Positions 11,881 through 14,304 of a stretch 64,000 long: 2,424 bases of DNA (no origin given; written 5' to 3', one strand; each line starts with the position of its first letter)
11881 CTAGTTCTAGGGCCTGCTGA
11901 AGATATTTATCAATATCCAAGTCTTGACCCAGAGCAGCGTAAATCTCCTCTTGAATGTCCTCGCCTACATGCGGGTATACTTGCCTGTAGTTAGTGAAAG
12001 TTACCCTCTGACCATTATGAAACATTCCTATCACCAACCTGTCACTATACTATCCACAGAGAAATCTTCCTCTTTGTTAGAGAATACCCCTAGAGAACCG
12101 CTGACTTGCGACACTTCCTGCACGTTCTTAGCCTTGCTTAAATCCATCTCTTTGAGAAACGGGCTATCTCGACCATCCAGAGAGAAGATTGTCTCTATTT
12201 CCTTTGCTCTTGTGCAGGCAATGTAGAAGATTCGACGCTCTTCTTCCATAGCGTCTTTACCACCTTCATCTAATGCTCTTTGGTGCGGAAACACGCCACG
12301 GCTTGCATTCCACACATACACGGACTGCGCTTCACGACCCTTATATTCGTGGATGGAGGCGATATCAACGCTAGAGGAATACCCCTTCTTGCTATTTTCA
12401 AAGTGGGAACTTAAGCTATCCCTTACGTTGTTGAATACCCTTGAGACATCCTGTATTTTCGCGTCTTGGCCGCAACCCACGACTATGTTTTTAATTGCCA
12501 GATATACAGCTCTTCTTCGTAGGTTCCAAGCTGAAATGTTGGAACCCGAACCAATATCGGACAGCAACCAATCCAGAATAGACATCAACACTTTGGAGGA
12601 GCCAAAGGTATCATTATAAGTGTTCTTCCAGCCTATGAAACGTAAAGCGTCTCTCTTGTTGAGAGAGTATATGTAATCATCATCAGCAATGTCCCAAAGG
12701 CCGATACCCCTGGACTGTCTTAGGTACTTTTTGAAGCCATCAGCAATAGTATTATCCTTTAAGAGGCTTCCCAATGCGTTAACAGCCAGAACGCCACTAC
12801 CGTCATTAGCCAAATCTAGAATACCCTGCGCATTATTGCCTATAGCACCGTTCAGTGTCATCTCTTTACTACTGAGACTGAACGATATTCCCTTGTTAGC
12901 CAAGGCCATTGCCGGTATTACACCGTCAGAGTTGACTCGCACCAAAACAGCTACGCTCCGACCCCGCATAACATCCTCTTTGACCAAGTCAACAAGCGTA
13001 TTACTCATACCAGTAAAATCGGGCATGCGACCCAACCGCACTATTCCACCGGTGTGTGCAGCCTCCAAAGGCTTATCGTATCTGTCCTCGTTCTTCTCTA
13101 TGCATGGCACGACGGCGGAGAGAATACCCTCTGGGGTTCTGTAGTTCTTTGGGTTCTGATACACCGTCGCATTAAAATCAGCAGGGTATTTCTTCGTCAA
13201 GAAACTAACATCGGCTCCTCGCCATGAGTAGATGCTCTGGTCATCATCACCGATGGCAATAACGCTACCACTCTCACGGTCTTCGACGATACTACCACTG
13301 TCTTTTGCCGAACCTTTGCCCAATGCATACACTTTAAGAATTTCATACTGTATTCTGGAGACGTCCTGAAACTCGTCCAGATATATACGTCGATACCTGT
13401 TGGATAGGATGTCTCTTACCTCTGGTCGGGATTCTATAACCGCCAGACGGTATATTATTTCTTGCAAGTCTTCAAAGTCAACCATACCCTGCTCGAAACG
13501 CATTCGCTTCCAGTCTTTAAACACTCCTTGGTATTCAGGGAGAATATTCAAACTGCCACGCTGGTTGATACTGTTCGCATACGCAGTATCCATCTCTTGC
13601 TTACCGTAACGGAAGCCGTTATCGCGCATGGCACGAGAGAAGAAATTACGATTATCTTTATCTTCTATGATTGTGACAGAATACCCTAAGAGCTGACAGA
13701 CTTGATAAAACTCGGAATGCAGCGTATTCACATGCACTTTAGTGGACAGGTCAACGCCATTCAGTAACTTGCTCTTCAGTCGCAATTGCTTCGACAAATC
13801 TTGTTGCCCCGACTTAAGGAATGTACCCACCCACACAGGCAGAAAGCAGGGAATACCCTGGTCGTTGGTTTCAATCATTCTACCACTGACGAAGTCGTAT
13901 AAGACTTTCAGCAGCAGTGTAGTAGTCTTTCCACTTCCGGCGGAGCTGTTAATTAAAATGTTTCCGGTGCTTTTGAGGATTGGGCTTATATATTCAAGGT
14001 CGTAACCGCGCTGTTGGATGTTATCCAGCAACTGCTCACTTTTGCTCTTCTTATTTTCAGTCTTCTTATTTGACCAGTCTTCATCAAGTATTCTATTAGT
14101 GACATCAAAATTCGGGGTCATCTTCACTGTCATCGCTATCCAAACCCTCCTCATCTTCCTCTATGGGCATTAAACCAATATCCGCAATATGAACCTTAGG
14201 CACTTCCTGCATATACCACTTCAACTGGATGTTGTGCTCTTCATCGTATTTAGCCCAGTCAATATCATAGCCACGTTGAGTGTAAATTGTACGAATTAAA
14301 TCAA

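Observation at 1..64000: Massively over-represented, strand-specific heptamer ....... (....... on the coding strand)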

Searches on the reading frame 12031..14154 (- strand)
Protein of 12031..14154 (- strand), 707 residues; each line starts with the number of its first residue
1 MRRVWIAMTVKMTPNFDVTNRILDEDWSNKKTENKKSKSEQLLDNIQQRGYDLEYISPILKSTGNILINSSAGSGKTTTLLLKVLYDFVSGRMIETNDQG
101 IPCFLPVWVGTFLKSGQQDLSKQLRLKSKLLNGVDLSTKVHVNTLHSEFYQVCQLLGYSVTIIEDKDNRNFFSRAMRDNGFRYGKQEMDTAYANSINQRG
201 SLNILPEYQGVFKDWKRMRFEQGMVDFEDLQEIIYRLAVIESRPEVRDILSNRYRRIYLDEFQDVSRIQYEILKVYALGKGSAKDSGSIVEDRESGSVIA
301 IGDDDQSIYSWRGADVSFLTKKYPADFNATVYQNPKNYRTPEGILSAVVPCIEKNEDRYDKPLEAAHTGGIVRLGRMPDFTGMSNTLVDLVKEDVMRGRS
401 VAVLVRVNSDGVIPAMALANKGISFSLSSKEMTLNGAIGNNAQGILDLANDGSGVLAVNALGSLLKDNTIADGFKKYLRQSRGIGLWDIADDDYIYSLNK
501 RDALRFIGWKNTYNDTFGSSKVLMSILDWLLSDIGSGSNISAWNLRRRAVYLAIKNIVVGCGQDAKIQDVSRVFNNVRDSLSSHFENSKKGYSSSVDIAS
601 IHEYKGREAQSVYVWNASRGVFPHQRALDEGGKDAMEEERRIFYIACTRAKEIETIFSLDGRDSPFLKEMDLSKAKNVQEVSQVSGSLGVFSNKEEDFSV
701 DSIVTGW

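Call 7: search_protein_families(library=pfam, proteins=[window:12031-14154:-], max_evalue=0.01)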
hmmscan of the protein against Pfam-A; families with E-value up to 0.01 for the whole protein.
window:12031-14154:- (707 aa): 4 families
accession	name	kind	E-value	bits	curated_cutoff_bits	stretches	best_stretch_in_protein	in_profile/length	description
PF00580.27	UvrD-helicase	-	2e-27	97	23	1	59-322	9-266/271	UvrD/REP helicase N-terminal domain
PF13361.12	UvrD_C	-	1e-18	68.4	25.6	1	580-652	272-341/350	UvrD-like helicase C-terminal domain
PF13245.12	AAA_19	-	6.1e-05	23.6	25.1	1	64-310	12-132/134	AAA domain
PF13538.12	UvrD_C_2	-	0.00042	20.6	27.4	0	598-652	4-47/52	UvrD-like helicase C-terminal domain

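Call 8: search_protein_families(library=phrogs, proteins=[window:12031-14154:-], max_evalue=0.001)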
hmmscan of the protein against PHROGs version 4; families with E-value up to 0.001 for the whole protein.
window:12031-14154:- (707 aa): 2 families
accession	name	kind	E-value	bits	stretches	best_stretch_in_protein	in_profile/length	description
phrog_1967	-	DNA, RNA and nucleotide metabolism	3.8e-54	185.5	1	28-691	138-695/776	DNA helicase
phrog_25205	-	unknown function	9.3e-06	25.2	1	239-333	169-246/607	-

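Call 10: find_encoding_contigs(protein=window:12031-14154:-, flank=10000, max_places=6)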
Protein window:12031-14154:- (707 aa): no gene with exactly this product is on record in the collection.

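Call 12: find_related_loci(query=window:12031-14154:-, collection=viral_contigs, flank=10000)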
Query window:12031-14154:- (707 aa) in viral_contigs; peptide patterns used: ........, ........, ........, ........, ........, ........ (x = any residue, [..] = any of these).
1 stretches matched a pattern, but none encodes a relative of the query by tblastn (E <= 1e-3).

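Call 16: search_dna_similar(query=window:12031-14154:-, collection=phages, mode=protein, max_rows=15)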
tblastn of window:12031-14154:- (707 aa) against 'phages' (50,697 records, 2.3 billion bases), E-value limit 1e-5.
Records with a match: 81; places in all: 83; records where one place covers at least 80% of the query: 5.
Best place of each record, by identity: <60% 81.
By first word of the organism name: Bacteriophage 32; Bacillus 30; Listeria 7; Acinetobacter 4; Salmonella 3; Enterococcus 1; Exiguobacterium 1; phage 1; Staphylococcus 1; Escherichia 1.
By host as written in the record: - 34; Listeria monocytogenes 7; Bacillus subtilis BEST7003 6; Bacillus subtilis 6; Bacillus cereus 3; Bacillus subtilis Delta6 2; Acinetobacter calcoaceticus ATCC23055 2; Bacillus thuringiensis 2; and 16 more.
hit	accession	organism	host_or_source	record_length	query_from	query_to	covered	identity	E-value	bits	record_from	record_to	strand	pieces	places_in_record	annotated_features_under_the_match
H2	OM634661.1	Bacillus phage vB_BauM_KLEB27-3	Bacillus australimaris sKR4M-27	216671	53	652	85%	24.7%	5e-27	124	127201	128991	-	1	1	DNA helicase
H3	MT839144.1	Bacteriophage sp.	human fecal samples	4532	59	662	85%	24.2%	6e-25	117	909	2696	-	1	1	record has no annotation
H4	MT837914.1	Bacteriophage sp.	human fecal samples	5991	64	661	85%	24.1%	6e-25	117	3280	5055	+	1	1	record has no annotation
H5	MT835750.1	Bacteriophage sp.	human fecal samples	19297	41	674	90%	22.3%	2e-17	93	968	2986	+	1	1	record has no annotation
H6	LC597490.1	Bacillus phage vB_BceM_WH1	Bacillus cereus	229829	53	652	85%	22.2%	5e-16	89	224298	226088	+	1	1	UvrD-helicase domain-containing protein_gp294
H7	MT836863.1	Bacteriophage sp.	human fecal samples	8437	138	674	76%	24.3%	7e-21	104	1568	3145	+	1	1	record has no annotation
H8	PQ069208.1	Bacillus phage S4-1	Bacillus sp. S4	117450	208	670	65%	26.9%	4e-18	96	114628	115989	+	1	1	record has no annotation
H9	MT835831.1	Bacteriophage sp.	human fecal samples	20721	211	656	63%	24.0%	1e-13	81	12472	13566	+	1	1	record has no annotation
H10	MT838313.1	Bacteriophage sp.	human fecal samples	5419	211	652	63%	24.0%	3e-20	102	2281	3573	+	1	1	record has no annotation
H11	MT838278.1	Bacteriophage sp.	human fecal samples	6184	208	670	65%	22.6%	5e-25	117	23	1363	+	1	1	record has no annotation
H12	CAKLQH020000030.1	Acinetobacter phage MD-2021a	not known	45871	62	428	52%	25.5%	1e-14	84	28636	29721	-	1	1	rep_2: ATP-dependent DNA helicase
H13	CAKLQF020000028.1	Acinetobacter phage MD-2021a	not known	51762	62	428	52%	25.5%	1e-14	84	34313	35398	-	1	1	rep_2: ATP-dependent DNA helicase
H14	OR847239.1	Listeria phage LM 4-11-1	Listeria monocytogenes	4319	59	427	52%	23.7%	2e-13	80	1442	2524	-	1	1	record has no annotation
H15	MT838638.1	Bacteriophage sp.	human fecal samples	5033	59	427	52%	23.6%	4e-12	76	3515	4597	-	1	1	record has no annotation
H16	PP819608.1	Bacillus phage Adastra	Bacillus subtilis CU 1065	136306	208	687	42%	29.5%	1e-6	116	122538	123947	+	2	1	ATP-dependent DNA helicase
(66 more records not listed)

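Call 17: find_homologous_proteins(query=window:12031-14154:-, max_evalue=1e-10)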
Query window:12031-14154:- (707 aa): 1458 proteins with E <= 1e-10 among 8000 candidates; the best 120 are listed.
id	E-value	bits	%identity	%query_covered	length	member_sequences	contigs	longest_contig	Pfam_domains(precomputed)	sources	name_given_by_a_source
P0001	0.0e+0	1562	99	99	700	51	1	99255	PF13361.13,PF00580.28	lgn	-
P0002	1.5e-285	967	63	93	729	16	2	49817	PF13361.13,PF00580.28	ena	-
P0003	2.1e-281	953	59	96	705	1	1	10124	PF13361.13,PF00580.28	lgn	-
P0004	3.2e-281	953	59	97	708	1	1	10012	PF13361.13,PF00580.28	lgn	-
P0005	4.1e-281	952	59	96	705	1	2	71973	PF13361.13,PF00580.28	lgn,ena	-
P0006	4.4e-281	952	59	96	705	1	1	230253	PF13361.13,PF00580.28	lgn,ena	-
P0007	4.4e-281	952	59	96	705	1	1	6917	PF13361.13,PF00580.28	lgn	-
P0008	4.8e-281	952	59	97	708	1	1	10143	PF13361.13,PF00580.28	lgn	-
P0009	4.9e-281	952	59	96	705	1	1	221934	PF13361.13,PF00580.28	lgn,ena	-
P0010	5.0e-281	952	59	96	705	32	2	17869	PF13361.13,PF00580.28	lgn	-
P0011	5.1e-281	952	59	96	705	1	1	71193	PF13361.13,PF00580.28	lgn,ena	-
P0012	5.4e-281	952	59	96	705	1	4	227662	PF13361.13,PF00580.28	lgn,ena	-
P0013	5.7e-281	952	59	96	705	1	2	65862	PF13361.13,PF00580.28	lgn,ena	-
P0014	5.8e-281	952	59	96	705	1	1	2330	PF13361.13,PF00580.28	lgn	-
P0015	6.7e-281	952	59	96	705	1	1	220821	PF13361.13,PF00580.28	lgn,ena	-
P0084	2.2e-278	943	58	97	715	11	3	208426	PF13361.13,PF00580.28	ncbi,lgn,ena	-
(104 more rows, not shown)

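Call 18: find_encoding_contigs(protein=P0001, flank=10000, max_places=3)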
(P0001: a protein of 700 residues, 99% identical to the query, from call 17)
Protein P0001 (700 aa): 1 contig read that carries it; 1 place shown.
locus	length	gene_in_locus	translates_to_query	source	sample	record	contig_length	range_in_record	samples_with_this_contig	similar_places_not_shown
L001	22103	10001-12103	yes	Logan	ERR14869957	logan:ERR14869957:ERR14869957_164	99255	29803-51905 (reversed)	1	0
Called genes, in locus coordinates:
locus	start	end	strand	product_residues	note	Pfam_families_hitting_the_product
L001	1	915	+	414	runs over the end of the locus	PF02368:Big_2, PF22359:Big-like (weak), PF26182:Ig_NUP210_5th (weak)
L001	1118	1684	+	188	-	PF10127:RlaP (weak)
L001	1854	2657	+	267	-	PF00149:Metallophos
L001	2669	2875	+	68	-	-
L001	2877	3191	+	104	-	-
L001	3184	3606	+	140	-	-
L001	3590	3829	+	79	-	-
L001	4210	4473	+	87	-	PF14359:DUF4406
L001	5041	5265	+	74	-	-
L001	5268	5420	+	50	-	-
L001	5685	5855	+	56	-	-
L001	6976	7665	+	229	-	-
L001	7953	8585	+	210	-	-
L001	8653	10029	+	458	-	-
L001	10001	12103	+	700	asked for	PF00580:UvrD-helicase, PF13361:UvrD_C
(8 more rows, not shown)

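Call 19: find_encoding_contigs(protein=P0084, flank=10000, max_places=4)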
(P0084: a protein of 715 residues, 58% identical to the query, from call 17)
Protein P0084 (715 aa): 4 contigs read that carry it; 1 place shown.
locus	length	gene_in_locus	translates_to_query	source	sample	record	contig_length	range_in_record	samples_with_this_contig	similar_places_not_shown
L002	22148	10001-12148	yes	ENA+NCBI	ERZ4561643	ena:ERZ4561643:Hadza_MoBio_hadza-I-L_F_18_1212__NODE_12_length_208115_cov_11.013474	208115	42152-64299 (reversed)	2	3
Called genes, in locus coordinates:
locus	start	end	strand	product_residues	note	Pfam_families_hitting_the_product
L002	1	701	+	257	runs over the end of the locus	-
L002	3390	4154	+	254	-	-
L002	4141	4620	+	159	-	-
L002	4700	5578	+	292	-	-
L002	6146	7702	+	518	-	-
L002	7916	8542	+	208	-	-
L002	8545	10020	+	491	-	-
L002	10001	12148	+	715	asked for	PF00580:UvrD-helicase, PF13361:UvrD_C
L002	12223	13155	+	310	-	-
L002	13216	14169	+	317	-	-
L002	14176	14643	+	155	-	-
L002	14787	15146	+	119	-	-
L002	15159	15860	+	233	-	-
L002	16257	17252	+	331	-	-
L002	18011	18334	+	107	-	PF13744:HTH_37 (weak), PF04545:Sigma70_r4 (weak), PF12844:HTH_19 (weak), PF13560:HTH_31, PF01381:HTH_3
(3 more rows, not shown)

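Call 22: list_cluster_members(proteins=[P0084, P0001])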
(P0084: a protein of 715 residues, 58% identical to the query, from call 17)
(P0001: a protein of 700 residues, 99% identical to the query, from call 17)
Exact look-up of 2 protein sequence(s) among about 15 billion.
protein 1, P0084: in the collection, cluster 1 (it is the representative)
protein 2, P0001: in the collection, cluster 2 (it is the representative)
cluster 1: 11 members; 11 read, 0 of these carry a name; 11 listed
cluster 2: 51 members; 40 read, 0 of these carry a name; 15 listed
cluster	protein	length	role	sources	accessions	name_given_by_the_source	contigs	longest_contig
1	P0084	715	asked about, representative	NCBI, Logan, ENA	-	-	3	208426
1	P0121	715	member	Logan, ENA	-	-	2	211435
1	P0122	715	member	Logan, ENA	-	-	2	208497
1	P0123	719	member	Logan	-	-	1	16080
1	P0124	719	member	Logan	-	-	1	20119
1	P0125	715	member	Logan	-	-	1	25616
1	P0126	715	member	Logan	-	-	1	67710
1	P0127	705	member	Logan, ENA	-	-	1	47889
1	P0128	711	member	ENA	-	-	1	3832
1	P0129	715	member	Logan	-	-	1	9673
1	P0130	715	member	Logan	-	-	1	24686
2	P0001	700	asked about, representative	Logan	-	-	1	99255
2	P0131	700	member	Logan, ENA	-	-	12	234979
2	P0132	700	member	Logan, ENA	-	-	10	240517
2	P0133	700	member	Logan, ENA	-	-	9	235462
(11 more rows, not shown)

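Call 26: find_related_loci(query=A1, collection=viral_contigs, flank=10000)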
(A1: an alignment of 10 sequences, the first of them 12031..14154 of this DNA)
Query A1 (707 aa) in viral_contigs; peptide patterns used: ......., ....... (x = any residue, [..] = any of these).
83 stretches matched a pattern, but none encodes a relative of the query by tblastn (E <= 1e-3).

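Call 27: find_related_loci(query=A1, collection=genome_contigs, flank=10000)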
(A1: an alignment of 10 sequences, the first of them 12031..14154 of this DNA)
Query A1 (707 aa) in genome_contigs; peptide patterns used: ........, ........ (x = any residue, [..] = any of these).
302 stretches matched a pattern, but none encodes a relative of the query by tblastn (E <= 1e-3).

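Call 28: find_related_loci(query=A1, collection=metagenome_contigs, flank=10000)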
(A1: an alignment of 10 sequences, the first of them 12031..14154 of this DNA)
Query A1 (707 aa) in metagenome_contigs; peptide patterns used: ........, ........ (x = any residue, [..] = any of these).
64 stretches matched a pattern; 3 encode a relative of the query (tblastn E <= 1e-3); 3 distinct loci.
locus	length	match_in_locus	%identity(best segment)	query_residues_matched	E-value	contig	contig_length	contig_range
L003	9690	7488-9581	58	5-693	0e+0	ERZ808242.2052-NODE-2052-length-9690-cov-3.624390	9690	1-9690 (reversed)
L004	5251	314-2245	33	33-678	3e-55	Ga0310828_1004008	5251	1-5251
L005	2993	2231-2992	32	46-275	5e-27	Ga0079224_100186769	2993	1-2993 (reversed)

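Call 43: search_dna_similar(query=window:12031-14154:-, collection=plasmids, mode=protein, max_rows=10)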
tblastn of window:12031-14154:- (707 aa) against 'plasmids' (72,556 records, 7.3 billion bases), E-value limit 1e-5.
Records with a match: 718; places in all: 783; records where one place covers at least 80% of the query: 20.
Best place of each record, by identity: <60% 718.
By first word of the organism name: Sinorhizobium 65; Bacillus 58; Burkholderia 28; Pseudomonas 27; Xanthomonas 26; Clostridium 24; Citrobacter 23; Cupriavidus 22; Vibrio 17; Klebsiella 17; and 165 more.
By predicted mobility (MOB-suite, as given by PLSDB): non-mobilizable 384; conjugative 238; mobilizable 96.
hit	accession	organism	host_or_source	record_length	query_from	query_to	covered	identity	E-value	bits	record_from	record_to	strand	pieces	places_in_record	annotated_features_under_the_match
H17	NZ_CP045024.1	Bacillus thuringiensis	whole organism,soil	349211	42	670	68%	34.2%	3e-50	277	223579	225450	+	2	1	ATP-dependent helicase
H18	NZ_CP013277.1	Bacillus thuringiensis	Vectobac,bacterial clone,Commercial ...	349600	42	670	68%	34.2%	3e-50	277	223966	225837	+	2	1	ATP-dependent helicase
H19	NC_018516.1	Bacillus thuringiensis HD-789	-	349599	42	670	68%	34.2%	3e-50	277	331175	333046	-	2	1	ATP-dependent helicase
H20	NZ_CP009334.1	Bacillus thuringiensis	-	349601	42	670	68%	34.2%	3e-50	277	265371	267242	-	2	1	ATP-dependent helicase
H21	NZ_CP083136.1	Bacillus thuringiensis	whole organism,Biopesticide Solbac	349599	42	670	68%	34.2%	3e-50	277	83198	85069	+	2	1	ATP-dependent helicase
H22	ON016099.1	Bacillus thuringiensis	-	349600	42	670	68%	34.2%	3e-50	277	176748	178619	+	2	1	ATP-dependent helicase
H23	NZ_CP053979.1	Bacillus thuringiensis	-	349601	42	670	68%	34.2%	3e-50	277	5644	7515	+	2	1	ATP-dependent helicase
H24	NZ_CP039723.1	Bacillus thuringiensis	whole organism,soil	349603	42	670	68%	34.2%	3e-50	277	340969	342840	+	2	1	ATP-dependent helicase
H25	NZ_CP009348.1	Bacillus thuringiensis HD1002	Sewage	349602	42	670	68%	34.2%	3e-50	277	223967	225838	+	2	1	ATP-dependent helicase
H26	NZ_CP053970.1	Bacillus thuringiensis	-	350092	42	670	68%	34.2%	3e-50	277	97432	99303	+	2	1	ATP-dependent helicase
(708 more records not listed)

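Call 57: find_homologous_proteins(query=L004:221-2323:+, max_evalue=1e-20)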
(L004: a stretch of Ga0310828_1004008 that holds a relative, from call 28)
Query L004:221-2323:+ (700 aa): 2676 proteins with E <= 1e-20 among 8000 candidates; the best 120 are listed.
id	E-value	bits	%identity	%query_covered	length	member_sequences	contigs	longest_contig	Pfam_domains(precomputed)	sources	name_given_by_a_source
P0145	0.0e+0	1531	100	99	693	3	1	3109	PF01443.25,PF13361.13,PF13245.13,PF00580.28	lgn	-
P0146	0.0e+0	1181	78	97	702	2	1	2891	PF01443.25,PF13604.13,PF13361.13,PF13245.13,PF00580.28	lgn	-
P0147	0.0e+0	1037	69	96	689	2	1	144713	PF01443.25,PF13361.13,PF13245.13,PF00580.28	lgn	-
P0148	0.0e+0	1019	69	96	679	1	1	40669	PF01443.25,PF13361.13,PF13245.13,PF00580.28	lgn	-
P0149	4.9e-289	979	67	95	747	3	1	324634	PF01443.25,PF13361.13,PF13245.13,PF00580.28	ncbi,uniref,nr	ncbi:UvrD-helicase domain-containing protein [Bacillus toyonensis]|uniref:UvrD-helicase domain-conta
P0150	2.1e-280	950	64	95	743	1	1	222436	PF01443.25,PF13361.13,PF13245.13,PF00580.28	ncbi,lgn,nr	ncbi:ATP-dependent helicase [Bacillus cereus]|nr:ATP-dependent helicase [Bacillus cereus]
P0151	1.6e-273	927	63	95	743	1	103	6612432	PF01443.25,PF13361.13,PF13245.13,PF00580.28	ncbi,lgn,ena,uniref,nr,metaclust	ncbi:ATP-dependent helicase [Bacillus thuringiensis]|uniref:DNA 3'-5' helicase n=4 Tax=Bacillus thur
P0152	1.5e-272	924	64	94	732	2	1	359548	PF01443.25,PF13361.13,PF13245.13,PF00580.28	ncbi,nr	ncbi:ATP-dependent DNA helicase PcrA [Bacillus toyonensis]|nr:ATP-dependent DNA helicase PcrA [Bacil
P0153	2.6e-271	920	63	94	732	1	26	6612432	PF01443.25,PF13361.13,PF13245.13,PF00580.28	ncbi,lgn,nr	ncbi:ATP-dependent DNA helicase PcrA [Bacillus thuringiensis serovar israelensis]|nr:ATP-dependent D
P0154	1.1e-197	677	68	44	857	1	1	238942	PF01443.25,PF13361.13,PF13245.13,PF00580.28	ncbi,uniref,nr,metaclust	ncbi:hypothetical protein AXX17_ATUG01180 [Arabidopsis thaliana]|uniref:DNA 3'-5' helicase n=4 Tax=c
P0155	4.8e-197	675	66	66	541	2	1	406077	PF01443.25,PF13361.13,PF13245.13,PF00580.28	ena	-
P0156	4.3e-140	487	40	96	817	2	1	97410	PF13538.13,PF01443.25,PF13361.13,PF13245.13,PF00580.28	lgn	-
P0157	4.8e-140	487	40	96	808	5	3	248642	PF13538.13,PF01443.25,PF13361.13,PF13245.13,PF00580.28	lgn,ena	-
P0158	9.6e-139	482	39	96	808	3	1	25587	PF13538.13,PF01443.25,PF13361.13,PF13245.13,PF00580.28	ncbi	-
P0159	8.1e-138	479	41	90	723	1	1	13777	PF01443.25,PF13361.13,PF13245.13,PF00580.28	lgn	-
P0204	1.3e-126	442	37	95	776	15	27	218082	PF13361.13,PF13245.13,PF00580.28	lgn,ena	-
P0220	4.2e-126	440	40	86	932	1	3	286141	PF13361.13,PF00580.28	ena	-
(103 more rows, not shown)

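Call 81: find_encoding_contigs(protein=P0157, flank=10000, max_places=1)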
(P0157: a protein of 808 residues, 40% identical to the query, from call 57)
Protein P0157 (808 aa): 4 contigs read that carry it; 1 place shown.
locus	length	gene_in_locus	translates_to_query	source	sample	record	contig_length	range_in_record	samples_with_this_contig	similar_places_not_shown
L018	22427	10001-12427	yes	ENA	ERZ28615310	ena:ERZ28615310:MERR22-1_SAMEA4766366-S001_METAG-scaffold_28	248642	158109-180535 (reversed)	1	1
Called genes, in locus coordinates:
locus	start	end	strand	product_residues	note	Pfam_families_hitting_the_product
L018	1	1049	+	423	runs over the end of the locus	-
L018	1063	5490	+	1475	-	-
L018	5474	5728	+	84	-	PF00226:DnaJ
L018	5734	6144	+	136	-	-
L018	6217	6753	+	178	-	-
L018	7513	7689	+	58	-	-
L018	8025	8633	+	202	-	-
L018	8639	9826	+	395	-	-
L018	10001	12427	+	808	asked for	PF00580:UvrD-helicase, PF13245:AAA_19, PF01443:Viral_helicase1 (faint), PF13361:UvrD_C, PF13538:UvrD_C_2 (faint)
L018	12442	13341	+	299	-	-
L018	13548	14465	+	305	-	-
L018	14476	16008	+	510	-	PF01368:DHH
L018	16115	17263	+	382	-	PF06723:MreB_Mbl (weak), PF21522:MreB-like_C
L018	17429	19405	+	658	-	PF14073:Cep57_CLD (weak)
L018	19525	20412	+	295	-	-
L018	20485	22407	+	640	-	-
